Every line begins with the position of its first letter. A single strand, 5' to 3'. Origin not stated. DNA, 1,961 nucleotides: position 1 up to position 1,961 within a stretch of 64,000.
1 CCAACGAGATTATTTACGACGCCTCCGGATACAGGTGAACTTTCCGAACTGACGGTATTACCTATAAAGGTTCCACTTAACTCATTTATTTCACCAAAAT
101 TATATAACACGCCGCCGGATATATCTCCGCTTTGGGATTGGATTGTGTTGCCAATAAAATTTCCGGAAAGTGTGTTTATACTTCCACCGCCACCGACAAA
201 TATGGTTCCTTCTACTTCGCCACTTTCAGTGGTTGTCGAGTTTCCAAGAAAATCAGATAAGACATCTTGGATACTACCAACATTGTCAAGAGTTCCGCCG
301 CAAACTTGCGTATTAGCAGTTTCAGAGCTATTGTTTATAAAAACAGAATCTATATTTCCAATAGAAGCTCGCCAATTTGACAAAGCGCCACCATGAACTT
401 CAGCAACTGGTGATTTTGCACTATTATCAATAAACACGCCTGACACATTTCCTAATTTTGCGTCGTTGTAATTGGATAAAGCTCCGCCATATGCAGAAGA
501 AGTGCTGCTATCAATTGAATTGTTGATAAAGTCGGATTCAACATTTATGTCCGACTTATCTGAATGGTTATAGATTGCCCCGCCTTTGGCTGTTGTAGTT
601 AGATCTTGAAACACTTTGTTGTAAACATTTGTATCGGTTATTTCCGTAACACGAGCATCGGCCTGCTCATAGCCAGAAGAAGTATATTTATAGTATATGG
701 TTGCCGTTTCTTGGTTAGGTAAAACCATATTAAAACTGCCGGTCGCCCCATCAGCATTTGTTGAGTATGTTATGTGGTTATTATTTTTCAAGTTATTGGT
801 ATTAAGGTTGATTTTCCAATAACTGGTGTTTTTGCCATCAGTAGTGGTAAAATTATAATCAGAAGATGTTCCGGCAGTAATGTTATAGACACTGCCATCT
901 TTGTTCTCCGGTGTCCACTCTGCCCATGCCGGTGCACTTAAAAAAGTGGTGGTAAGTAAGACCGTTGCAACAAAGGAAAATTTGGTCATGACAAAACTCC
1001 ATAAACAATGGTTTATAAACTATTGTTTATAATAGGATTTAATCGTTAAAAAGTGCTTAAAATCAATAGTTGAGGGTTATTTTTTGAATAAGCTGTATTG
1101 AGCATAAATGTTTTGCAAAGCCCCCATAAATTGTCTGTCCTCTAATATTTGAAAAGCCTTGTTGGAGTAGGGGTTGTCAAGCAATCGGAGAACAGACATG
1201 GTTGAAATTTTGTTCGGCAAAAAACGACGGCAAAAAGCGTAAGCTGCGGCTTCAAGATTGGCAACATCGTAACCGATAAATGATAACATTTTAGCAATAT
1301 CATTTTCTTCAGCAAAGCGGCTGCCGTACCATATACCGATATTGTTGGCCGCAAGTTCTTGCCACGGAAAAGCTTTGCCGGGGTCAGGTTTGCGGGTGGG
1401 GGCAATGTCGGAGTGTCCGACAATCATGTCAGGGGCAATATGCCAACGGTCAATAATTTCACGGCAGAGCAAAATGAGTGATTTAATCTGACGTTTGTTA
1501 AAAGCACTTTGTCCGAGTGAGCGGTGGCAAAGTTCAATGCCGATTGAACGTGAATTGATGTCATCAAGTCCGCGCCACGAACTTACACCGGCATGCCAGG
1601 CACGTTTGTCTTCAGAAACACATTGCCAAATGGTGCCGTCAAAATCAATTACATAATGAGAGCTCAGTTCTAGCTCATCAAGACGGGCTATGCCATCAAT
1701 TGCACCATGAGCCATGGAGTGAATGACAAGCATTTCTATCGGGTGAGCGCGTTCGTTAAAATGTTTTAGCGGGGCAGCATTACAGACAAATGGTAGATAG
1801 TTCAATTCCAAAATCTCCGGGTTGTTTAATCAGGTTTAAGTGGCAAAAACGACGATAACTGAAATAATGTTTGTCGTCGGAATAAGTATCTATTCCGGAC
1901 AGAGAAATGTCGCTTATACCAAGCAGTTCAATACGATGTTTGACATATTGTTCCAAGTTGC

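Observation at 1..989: Pmp-type GGA[ILV]/FxxN repeat protein at the window edge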

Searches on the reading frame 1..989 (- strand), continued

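Call 27: search_protein_families(library=ncbifam, proteins=[P0068, P0071], max_evalue=1)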
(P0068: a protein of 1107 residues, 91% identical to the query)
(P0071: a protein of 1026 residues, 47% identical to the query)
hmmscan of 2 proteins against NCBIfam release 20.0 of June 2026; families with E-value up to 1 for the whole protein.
P0068 (1107 aa): 1 family
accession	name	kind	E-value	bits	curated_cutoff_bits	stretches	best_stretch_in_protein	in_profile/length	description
TIGR01414.1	autotrans_barl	domain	7.1e-29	101.1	16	1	677-1107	21-432/432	autotransporter outer membrane beta-barrel domain-containing protein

P0071 (1026 aa): 2 families
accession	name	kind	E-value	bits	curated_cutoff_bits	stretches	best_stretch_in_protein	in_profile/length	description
TIGR01414.1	autotrans_barl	domain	1.2e-28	100.4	16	1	586-1026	15-432/432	autotransporter outer membrane beta-barrel domain-containing protein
NF008082.0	PRK10819.1-3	equivalog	0.57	9.9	265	1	694-741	64-111/242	TonB system transport protein TonB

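Call 28: list_cluster_members(proteins=[P0068, P0071])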
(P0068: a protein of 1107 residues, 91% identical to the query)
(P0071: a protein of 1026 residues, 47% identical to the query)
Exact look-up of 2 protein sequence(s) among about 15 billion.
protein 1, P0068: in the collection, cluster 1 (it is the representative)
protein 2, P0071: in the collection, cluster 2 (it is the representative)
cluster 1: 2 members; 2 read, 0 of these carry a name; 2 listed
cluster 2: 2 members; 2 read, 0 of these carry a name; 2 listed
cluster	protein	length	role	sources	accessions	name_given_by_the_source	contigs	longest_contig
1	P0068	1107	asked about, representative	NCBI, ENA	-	-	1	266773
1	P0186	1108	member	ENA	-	-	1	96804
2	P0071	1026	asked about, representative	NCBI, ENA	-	-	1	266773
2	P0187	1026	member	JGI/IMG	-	-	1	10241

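Call 35: search_protein_families(library=pfam, alignment_id=A4, max_evalue=0.01)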
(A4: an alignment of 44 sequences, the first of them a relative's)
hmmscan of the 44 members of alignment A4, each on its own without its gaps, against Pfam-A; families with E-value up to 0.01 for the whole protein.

A. member 1, P0068 (1107 aa): 1 family
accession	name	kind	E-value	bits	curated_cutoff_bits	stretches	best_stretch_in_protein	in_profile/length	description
PF03797.25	Autotransporter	-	8.3e-27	95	26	1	867-1084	20-252/255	Autotransporter beta-domain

B. families by the number of members that match (of 44 scanned): 7 families
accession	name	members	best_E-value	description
PF03797.25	Autotransporter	44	3.6e-33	Autotransporter beta-domain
PF12099.14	DUF3575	18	7.5e-06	Protein of unknown function (DUF3575)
PF02415.23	Chlam_PMP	12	4.4e-13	Chlamydia polymorphic membrane protein (Chlamydia_PMP) repeat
PF21785.3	Bflower_2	9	3.1e-06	5-fold beta-flower protein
PF13505.12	OMP_b-brl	2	5.5e-06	Outer membrane protein beta-barrel domain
PF05887.16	Trypan_PARP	1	0.00013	Procyclic acidic repetitive protein (PARP)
PF25222.1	DUF7840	1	0.0046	Domain of unknown function (DUF7840)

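Call 38: search_solved_structures(query=A4, max_evalue=0.01)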
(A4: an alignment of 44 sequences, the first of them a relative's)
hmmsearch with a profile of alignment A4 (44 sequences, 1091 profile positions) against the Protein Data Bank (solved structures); distinct sequences matched with E-value up to 0.01: 0.

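Call 51: predict_structure(alignment_id=A4)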
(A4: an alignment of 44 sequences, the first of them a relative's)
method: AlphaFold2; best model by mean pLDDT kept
length: 1107 residues; sequences in the alignment: 44
mean_pLDDT: 87.2   pTM: 0.69
mean pLDDT of the five models: 87.2, 86.7, 85.3, 84.8, 84.5
residues with pLDDT >= 90: 680; 70-90: 323; 50-70: 47; < 50: 57
segments of 3 or more residues with pLDDT < 50: 1-23, 665-670, 782-793, 830-843
pLDDT, mean of each block of 10 residues (from residue 1): 38 37 67 91 93 88 89 92 94 93 92 81 93 89 83 95 92 93 96 92 95 97 91 94 97 91 91 97 92 91 96 93 84 64 95 93 90 96 95 78 85 97 96 93 98 94 93 97 96 97 97 94 96 97 98 95 97 97 93 92 97 94 93 95 93 95 53 86 86 93 89 78 88 76 82 85 87 76 37 66 91 84 61 42 59 90 87 91 77 94 76 89 92 85 94 85 93 85 89 94 88 94 85 90 90 81 91 79 89 89 82
secondary structure, 60 per line:
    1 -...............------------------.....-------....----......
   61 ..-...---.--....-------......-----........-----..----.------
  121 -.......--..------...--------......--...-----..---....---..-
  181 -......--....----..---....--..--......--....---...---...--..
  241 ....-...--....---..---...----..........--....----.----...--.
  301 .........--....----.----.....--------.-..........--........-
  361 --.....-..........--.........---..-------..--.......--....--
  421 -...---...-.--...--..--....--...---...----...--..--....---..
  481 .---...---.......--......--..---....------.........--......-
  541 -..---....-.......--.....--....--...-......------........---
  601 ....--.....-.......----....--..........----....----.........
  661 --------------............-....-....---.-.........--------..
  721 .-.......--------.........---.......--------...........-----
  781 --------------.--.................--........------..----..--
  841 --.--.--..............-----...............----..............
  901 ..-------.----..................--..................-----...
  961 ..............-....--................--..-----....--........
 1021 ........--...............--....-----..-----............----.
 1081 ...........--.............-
elements in order (helices of 4 or more, strands of 3 or more residues): H2-16 E35-39 E47-50 E55-62 E73-76 E84-89 E95-102 E122-128 E139-141 E150-155 E158-160 E171-174 E182-187 E190-193 E203-206 E213-218 E221-224 E228-230 E234-236 E239-244 E246-248 E251-254 E263-265 E270-279 E282-285 E295-297 E300-309 E312-315 E325-329 E340-349 E352-359 E363-367 E369-378 E381-389 E406-412 E415-418 E422-424 E428-430 E435-437 E444-447 E450-452 E456-458 E463-465 E472-475 E479-481 E485-487 E491-497 E500-505 E513-516 E523-531 E534-539 E547-550 E552-558 E561-565 E568-571 E574-576 E578-583 E590-597 E601-604 E607-611 E613-619 E624-627 E630-639 E644-647 E652-660 E675-683 E688-691 E693-696 E702-710 E723-729 E738-746 E750-756 E765-775 H798-814 H817-824 E849-862 E868-882 E887-902 E915-932 E935-952 E958-974 E976-979 E982-997 E1007-1010 E1013-1028 E1031-1045 E1048-1051 E1064-1075 E1080-1091 E1094-1106

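Call 54: fold_search(model_id=the predicted structure, library=pdb)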
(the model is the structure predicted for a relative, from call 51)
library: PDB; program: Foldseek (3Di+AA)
matches with E <= 10: 765; with E <= 0.001: 173
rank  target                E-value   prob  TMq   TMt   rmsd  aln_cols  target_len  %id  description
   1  1uyn                  1.3e-10  1.00  0.20  0.74   4.1       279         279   16  Translocator domain of autotransporter NalP from Neisseria meningitidis (released 2004-03-18)
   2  9oqa                  1.5e-10  1.00  0.23  0.39   4.4       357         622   18  Cryo-EM structure of AaaA, a Pseudomonas Aeruginosa autotransporter (released 2025-08-13)
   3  3kvn_X                5.8e-10  1.00  0.22  0.37   5.5       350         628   17  Crystal structure of the full-length autotransporter EstA from Pseudomonas aeruginosa (released 2010-01-26)
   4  1uyo                  8.6e-10  1.00  0.22  0.80   4.3       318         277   15  Translocator domain of autotransporter NalP from Neisseria meningitidis (released 2004-03-19)
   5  3kvn_A                1.1e-09  1.00  0.23  0.39   4.2       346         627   15  Crystal structure of the full-length autotransporter EstA from Pseudomonas aeruginosa (released 2010-01-26)
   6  4mee                  1.1e-09  1.00  0.20  0.65   7.7       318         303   15  Crystal structure of the transport unit of the autotransporter AIDA-I from Escherichia coli (released 2014-06-04)
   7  3slo                  7.2e-09  1.00  0.19  0.63   8.0       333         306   15  Pre-cleavage Structure of the Autotransporter EspP - N1023D mutant (released 2011-11-16)
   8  3qq2_A                9.0e-09  1.00  0.19  0.78   4.0       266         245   15  Crystal Structure of the Beta Domain of the Bordetella Autotransporter Brka (released 2011-04-13)
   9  3qq2_B                9.8e-09  1.00  0.20  0.82   3.2       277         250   14  Crystal Structure of the Beta Domain of the Bordetella Autotransporter Brka (released 2011-04-13)
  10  3slj                  1.9e-08  1.00  0.20  0.64   7.7       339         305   16  Pre-cleavage Structure of the Autotransporter EspP - N1023A mutant (released 2011-11-16)
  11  3slt                  2.2e-08  1.00  0.20  0.63   7.5       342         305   16  Pre-cleavage Structure of the Autotransporter EspP - N1023S Mutant (released 2011-11-16)
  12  3aeh_A                3.1e-08  1.00  0.19  0.67   7.8       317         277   14  Integral membrane domain of autotransporter Hbp (released 2010-07-07)
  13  2qom_B                4.6e-08  1.00  0.19  0.74   4.2       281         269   15  The crystal structure of the E.coli EspP autotransporter Beta-domain. (released 2007-11-13)
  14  2qom_A                5.1e-08  1.00  0.19  0.74   4.1       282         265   15  The crystal structure of the E.coli EspP autotransporter Beta-domain. (released 2007-11-13)
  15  3qq2_C                6.1e-08  1.00  0.19  0.77   4.0       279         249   16  Crystal Structure of the Beta Domain of the Bordetella Autotransporter Brka (released 2011-04-13)
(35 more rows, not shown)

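Call 63: predict_structure(alignment_id=A5)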
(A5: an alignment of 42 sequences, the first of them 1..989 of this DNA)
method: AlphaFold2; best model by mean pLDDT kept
length: 329 residues; sequences in the alignment: 42
mean_pLDDT: 91.3   pTM: 0.88
mean pLDDT of the five models: 91.3, 90.9, 90.8, 90.3, 89.6
residues with pLDDT >= 90: 265; 70-90: 40; 50-70: 10; < 50: 14
segments of 3 or more residues with pLDDT < 50: 1-5, 11-18
pLDDT, mean of each block of 10 residues (from residue 1): 46 47 73 93 94 91 92 95 96 94 95 90 97 97 90 98 97 97 98 97 98 98 96 96 98 95 97 97 94 94 95 91 87
secondary structure, 60 per line:
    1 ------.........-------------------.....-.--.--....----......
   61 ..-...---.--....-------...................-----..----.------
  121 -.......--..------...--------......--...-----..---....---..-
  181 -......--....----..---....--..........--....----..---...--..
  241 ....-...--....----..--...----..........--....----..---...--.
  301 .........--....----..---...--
elements in order: H7-15 E35-39 E47-50 E55-62 E73-76 E84-90 E94-102 E122-128 E139-141 E150-155 E158-160 E171-174 E182-187 E190-193 E203-206 E209-218 E221-224 E234-236 E239-244 E246-248 E251-254 E263-265 E270-279 E282-285 E295-297 E300-309 E312-315 E325-327

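Call 68: find_encoding_contigs(protein=P0186, flank=8000, max_places=2)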
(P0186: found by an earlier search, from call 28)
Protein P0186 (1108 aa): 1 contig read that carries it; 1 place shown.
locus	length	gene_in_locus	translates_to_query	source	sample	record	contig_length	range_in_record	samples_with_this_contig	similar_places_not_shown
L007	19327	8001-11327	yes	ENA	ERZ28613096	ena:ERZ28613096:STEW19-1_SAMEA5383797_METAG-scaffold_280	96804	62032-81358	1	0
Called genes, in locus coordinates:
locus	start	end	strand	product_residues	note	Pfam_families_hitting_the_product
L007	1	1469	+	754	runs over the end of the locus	PF01136:Peptidase_U32, PF12392:DUF3656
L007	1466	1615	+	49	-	-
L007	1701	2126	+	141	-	-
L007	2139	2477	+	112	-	-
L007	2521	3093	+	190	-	-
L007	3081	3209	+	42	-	-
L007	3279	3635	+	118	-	-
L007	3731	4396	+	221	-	PF10908:Tlde1_dom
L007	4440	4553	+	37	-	-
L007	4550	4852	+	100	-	-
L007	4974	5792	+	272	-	PF07484:Collar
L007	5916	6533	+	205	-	PF12724:Flavodoxin_5 (faint), PF12682:Flavodoxin_4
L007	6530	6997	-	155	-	-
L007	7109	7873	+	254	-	PF05170:AsmA (weak), PF05359:DUF748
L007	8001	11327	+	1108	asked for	PF03797:Autotransporter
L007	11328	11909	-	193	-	PF02508:Rnf-Nqr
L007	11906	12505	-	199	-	PF02508:Rnf-Nqr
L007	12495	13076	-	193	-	PF04205:FMN_bind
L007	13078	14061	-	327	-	PF03116:NQR2_RnfD_RnfE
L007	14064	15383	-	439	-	PF13375:RnfC_N, PF25984:BSH_YknX (weak), PF01512:Complex1_51K, PF10531:SLBB (faint), PF13187:Fer4_9 (faint), PF12797:Fer4_2 (faint), PF12838:Fer4_7 (weak), PF13237:Fer4_10 (weak)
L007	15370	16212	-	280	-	PF04060:FeS (weak), PF12838:Fer4_7, PF13187:Fer4_9 (weak), PF13237:Fer4_10, PF00037:Fer4, PF12837:Fer4_6 (weak)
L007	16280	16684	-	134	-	PF04246:RseC_MucC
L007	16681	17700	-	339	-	PF02424:ApbE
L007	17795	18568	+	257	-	PF01066:CDP-OH_P_transf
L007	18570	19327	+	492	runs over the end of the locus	PF11412:DsbD_N, PF02683:DsbD_TM, PF13899:Thioredoxin_7, PF13098:Thioredoxin_2 (faint)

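Call 78: find_encoding_contigs(protein=P0071, flank=10000, max_places=3)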
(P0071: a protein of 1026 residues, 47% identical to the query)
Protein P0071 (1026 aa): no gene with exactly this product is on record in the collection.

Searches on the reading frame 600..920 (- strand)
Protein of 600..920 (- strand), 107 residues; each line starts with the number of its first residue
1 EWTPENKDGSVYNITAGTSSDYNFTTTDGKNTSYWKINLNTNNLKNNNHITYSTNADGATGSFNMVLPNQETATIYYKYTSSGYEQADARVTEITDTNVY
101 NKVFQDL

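Call 76: search_protein_representatives(protein=window:600-920:-)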
Query: 107 residues. Proteins with E-value up to 0.001 (for the whole library): 23; up to 1e-10: 8; up to 1e-30: 0. The best 23 are listed.
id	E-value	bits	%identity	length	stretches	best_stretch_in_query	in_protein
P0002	3.7e-26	107.2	55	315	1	1-106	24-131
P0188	3.0e-23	97.9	59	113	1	1-81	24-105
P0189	2.1e-20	88.7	45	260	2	4-107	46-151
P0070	1.9e-19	85.7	52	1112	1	1-86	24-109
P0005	3.0e-18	81.9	47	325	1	4-106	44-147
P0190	2.4e-17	78.9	45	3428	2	8-106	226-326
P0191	1.7e-14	69.8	49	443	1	2-106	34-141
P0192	1.4e-13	66.9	38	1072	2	8-107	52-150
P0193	1.2e-09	54.3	43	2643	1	7-102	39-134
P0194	3.5e-09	52.8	41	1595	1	2-105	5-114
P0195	6.7e-08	48.6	43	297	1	3-107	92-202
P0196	5.4e-07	45.7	39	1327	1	7-106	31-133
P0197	8.0e-07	45.2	40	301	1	10-105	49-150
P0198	1.5e-06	44.3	42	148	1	10-82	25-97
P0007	1.9e-05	40.7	42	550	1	9-96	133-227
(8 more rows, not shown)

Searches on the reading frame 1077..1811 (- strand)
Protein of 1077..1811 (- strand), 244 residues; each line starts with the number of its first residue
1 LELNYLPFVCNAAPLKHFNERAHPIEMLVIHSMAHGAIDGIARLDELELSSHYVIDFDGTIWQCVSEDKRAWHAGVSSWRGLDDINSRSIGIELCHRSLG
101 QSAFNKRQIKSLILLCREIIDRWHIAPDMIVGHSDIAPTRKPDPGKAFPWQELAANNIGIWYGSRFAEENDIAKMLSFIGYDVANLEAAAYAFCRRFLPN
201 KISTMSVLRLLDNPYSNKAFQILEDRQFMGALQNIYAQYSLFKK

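Call 47: search_protein_families(library=pfam, proteins=[window:1077-1811:-], max_evalue=0.001)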
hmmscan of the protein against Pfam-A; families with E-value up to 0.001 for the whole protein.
window:1077-1811:- (244 aa): 1 family
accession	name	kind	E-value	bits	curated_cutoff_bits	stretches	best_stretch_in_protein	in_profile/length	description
PF01510.30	Amidase_2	-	3e-32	112.1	26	1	23-146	3-131/131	N-acetylmuramoyl-L-alanine amidase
